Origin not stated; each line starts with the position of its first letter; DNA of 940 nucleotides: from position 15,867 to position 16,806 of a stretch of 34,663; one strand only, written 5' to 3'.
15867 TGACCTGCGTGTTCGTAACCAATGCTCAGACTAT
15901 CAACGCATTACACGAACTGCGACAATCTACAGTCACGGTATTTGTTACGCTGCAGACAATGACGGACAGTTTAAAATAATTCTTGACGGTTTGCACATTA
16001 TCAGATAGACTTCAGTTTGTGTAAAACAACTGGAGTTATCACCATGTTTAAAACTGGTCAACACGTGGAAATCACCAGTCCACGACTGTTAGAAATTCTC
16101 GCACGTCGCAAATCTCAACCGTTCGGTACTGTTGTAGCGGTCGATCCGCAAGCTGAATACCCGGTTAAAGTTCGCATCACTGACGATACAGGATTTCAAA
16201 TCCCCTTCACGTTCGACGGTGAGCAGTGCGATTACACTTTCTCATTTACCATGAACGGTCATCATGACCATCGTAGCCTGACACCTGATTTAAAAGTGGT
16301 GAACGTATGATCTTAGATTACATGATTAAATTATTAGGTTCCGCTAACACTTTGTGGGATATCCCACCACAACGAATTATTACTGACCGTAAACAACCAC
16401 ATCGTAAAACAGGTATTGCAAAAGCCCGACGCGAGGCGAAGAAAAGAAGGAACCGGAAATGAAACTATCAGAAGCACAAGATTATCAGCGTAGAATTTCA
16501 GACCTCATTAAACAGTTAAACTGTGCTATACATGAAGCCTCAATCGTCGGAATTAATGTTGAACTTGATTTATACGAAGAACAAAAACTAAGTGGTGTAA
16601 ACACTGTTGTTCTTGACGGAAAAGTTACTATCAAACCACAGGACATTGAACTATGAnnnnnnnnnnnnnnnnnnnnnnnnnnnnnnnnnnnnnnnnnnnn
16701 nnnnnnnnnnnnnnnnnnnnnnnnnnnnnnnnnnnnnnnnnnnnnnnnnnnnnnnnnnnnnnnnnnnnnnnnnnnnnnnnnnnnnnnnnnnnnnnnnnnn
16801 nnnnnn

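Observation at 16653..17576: Phage-encoded RdgC homolog close to the enterobacterial protein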

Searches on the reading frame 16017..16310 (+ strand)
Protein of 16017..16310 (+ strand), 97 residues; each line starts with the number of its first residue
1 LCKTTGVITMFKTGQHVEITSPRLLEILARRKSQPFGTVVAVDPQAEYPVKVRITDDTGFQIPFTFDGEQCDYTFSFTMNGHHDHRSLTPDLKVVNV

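Call 36: search_protein_families(library=phrogs, proteins=[window:16017-16310:+], max_evalue=0.001)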
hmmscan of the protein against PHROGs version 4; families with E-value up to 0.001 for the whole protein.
window:16017-16310:+ (97 aa): 0 families

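Call 53: search_protein_families(library=pfam, proteins=[window:16044-16310:+], max_evalue=0.01)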
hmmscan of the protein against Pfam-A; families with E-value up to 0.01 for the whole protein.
window:16044-16310:+ (88 aa): 0 families

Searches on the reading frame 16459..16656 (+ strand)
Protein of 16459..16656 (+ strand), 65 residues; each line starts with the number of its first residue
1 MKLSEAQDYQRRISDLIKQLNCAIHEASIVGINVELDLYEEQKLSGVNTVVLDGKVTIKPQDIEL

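Call 36: search_protein_families(library=phrogs, proteins=[window:16459-16656:+], max_evalue=0.001)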
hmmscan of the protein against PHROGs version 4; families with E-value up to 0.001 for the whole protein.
window:16459-16656:+ (65 aa): 1 family
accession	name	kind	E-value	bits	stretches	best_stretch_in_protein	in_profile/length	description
phrog_26258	-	other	1.2e-08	36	1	2-63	3-64/70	radical SAM domain-containing protein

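Call 53: search_protein_families(library=pfam, proteins=[window:16459-16656:+], max_evalue=0.01)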
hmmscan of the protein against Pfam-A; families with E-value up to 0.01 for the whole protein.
window:16459-16656:+ (65 aa): 0 families
